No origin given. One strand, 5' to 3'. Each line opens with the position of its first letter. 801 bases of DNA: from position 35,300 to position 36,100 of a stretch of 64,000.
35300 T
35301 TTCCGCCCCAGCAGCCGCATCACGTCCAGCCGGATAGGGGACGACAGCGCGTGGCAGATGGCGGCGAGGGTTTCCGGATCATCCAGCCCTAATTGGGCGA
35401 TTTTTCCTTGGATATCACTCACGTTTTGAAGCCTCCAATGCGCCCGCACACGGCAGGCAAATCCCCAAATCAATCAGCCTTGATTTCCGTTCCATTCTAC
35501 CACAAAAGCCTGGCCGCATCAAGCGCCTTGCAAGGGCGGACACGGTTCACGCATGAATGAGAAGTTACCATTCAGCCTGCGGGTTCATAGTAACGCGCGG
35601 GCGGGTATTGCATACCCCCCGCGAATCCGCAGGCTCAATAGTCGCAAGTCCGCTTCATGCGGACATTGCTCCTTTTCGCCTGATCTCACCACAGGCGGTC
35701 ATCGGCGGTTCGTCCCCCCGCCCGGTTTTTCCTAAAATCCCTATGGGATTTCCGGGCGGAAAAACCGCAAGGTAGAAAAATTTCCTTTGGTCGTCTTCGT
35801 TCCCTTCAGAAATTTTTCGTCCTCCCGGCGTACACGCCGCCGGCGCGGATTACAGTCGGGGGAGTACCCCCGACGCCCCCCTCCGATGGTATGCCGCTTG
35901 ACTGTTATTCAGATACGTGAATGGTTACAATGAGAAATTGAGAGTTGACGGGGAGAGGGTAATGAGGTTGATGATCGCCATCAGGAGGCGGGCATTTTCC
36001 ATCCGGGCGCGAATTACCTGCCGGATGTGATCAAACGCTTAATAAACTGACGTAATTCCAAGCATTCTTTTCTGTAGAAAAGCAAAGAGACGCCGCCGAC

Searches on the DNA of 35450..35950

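Call 13: search_rna_families(source=window, start=35450, end=35950, threshold=evalue, max_evalue=10, show_alignments=2)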
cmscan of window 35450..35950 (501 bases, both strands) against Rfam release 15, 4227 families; matches with E-value up to 10: 7.
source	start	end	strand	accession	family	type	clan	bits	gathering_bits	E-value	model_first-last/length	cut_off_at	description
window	35709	35780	-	RF04067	mir-4520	Gene; miRNA;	-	18.8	90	0.14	1-70/70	no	mir-4520 microRNA precursor family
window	35707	35782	-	RF00675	mir-145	Gene; miRNA;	-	16.2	50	0.69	1-86/86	no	mir-145 microRNA precursor family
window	35721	35767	-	RF03217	mir-3167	Gene; miRNA;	-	16.1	86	5.6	1-59/59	no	mir-3167 microRNA precursor family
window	35713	35781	+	RF04067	mir-4520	Gene; miRNA;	-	15.9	90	0.94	1-70/70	no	mir-4520 microRNA precursor family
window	35594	35659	+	RF03078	chrB-a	Cis-reg;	-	15.2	43.9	4.2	1-80/80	no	chrB-a RNA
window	35564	35626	-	RF00043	Plasmid_R1162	Gene; antisense;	-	14.1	55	9.4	1-75/75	no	R1162-like plasmid antisense RNA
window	35907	35938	-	RF01185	snR75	Gene; snRNA; snoRNA; CD-box;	CL00045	12.4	40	4.8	55-88/88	no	Small nucleolar RNA snR75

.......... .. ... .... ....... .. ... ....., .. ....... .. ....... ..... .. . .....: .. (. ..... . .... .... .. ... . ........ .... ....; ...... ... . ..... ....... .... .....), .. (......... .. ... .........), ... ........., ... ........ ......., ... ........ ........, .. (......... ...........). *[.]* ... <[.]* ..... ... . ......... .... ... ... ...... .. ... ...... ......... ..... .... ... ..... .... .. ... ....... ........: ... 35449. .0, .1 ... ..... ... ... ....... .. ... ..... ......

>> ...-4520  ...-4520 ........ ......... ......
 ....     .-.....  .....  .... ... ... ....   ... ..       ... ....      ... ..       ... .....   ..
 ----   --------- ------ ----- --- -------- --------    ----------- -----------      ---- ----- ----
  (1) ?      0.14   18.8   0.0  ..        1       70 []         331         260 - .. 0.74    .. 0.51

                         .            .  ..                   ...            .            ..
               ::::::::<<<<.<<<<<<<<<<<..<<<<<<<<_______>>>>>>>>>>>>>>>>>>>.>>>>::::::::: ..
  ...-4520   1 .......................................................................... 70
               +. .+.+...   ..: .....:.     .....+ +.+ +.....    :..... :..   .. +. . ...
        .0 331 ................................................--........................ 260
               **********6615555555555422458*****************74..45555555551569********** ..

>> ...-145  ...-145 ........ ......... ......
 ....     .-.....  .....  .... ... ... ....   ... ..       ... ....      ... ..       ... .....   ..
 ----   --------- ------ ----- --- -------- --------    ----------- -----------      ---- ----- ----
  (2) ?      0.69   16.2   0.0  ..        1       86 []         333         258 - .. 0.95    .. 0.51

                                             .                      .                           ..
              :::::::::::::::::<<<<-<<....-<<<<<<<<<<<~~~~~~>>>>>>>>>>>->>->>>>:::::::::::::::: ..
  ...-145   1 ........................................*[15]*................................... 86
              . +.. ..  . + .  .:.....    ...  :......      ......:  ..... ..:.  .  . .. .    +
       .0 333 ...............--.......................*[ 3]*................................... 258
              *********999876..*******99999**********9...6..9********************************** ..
